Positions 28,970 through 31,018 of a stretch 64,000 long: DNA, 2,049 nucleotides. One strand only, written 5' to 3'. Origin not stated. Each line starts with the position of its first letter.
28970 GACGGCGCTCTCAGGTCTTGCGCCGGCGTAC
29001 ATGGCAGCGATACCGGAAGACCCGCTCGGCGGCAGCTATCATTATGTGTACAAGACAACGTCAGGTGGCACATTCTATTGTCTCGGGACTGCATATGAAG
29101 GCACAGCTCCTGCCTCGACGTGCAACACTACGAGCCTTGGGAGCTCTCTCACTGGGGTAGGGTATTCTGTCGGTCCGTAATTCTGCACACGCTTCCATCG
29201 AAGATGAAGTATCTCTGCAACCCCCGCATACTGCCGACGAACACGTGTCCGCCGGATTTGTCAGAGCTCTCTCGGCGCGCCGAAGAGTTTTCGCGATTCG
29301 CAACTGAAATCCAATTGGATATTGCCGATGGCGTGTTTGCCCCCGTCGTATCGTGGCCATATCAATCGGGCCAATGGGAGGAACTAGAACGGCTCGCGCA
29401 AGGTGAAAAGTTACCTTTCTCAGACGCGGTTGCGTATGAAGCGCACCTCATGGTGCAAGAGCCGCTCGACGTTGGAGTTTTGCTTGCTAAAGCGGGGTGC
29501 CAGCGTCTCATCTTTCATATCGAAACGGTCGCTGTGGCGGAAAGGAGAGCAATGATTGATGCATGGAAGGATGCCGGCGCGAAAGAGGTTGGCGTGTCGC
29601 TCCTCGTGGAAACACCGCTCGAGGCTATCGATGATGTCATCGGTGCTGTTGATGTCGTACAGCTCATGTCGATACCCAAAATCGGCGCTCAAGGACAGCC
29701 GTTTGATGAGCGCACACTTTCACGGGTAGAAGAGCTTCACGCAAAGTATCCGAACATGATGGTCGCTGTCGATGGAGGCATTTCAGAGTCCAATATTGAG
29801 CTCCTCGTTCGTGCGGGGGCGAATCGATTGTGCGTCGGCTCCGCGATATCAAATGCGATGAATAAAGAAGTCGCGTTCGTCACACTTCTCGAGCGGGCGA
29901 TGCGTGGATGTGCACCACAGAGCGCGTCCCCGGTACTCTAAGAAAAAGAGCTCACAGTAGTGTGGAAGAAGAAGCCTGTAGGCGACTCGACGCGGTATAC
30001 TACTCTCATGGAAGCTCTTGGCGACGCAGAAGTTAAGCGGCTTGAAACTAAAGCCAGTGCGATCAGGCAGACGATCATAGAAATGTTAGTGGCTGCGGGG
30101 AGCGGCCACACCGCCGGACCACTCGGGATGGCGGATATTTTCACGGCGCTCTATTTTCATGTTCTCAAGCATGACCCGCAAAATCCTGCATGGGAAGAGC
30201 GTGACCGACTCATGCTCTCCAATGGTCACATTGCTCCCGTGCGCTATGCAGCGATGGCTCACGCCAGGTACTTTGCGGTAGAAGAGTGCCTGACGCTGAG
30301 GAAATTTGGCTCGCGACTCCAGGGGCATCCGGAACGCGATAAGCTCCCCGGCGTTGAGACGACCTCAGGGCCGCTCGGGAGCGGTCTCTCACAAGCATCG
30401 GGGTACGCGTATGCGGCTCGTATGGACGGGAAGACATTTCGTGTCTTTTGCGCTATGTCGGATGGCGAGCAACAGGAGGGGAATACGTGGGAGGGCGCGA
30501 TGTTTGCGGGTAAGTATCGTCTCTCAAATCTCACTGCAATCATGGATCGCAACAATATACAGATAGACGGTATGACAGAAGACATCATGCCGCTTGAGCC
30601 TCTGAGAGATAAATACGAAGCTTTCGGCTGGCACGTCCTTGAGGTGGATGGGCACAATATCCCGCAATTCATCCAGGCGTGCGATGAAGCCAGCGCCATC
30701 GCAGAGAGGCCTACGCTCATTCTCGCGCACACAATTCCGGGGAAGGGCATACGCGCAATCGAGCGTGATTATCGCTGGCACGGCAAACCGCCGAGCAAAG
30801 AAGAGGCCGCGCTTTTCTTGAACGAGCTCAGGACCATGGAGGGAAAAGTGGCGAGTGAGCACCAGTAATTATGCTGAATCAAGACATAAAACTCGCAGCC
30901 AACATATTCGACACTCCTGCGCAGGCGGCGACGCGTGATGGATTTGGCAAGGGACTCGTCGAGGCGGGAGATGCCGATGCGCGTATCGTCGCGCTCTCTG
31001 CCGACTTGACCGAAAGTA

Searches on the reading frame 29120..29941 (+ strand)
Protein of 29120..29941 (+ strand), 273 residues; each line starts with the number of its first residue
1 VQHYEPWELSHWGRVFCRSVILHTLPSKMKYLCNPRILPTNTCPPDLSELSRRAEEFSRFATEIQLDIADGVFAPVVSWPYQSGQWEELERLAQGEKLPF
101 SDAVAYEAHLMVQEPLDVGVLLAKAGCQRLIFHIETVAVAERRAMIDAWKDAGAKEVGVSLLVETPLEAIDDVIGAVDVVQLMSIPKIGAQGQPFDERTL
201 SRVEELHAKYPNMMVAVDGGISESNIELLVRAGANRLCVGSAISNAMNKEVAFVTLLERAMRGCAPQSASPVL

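Call 28: search_protein_families(library=pfam, proteins=[window:29120-29941:+], max_evalue=0.01)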
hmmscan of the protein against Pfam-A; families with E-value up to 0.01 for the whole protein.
window:29120-29941:+ (273 aa): 3 families
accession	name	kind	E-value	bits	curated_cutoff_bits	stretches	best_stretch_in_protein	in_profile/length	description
PF00834.25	Ribul_P_3_epim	-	2.6e-27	95.9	21.1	1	53-243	17-197/198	Ribulose-phosphate 3 epimerase family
PF01729.25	QRPTase_C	-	0.006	16.8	23.1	1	178-246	102-161/169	Quinolinate phosphoribosyl transferase, C-terminal domain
PF00977.27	His_biosynth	-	0.0073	16.2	23.6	0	201-244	63-106/228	Histidine biosynthesis protein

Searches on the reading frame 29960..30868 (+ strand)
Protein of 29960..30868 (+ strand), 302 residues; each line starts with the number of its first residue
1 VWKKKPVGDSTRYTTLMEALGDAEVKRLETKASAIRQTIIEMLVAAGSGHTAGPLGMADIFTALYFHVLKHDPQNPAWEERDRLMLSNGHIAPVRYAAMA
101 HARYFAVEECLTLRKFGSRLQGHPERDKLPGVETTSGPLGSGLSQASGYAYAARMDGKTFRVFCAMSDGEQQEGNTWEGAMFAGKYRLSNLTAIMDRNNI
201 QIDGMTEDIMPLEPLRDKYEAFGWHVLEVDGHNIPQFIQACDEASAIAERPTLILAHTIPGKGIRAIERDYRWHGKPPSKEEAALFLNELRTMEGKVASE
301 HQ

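Call 28: search_protein_families(library=pfam, proteins=[window:29960-30868:+], max_evalue=0.01)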
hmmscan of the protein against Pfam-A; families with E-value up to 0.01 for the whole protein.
window:29960-30868:+ (302 aa): 4 families
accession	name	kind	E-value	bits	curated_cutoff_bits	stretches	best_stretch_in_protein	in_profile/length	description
PF00456.26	Transketolase_N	-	1e-56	192.8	22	1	31-284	5-269/334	Transketolase, thiamine diphosphate binding domain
PF13292.11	DXP_synthase_N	-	1.6e-09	37.9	21.2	1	20-203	10-176/274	1-deoxy-D-xylulose-5-phosphate synthase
PF00676.26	E1_dh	-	2e-07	30.7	22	1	122-254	87-220/300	Dehydrogenase E1 component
PF09364.15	XFP_N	-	0.0066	15.8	23.7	1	128-239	131-242/364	XFP N-terminal domain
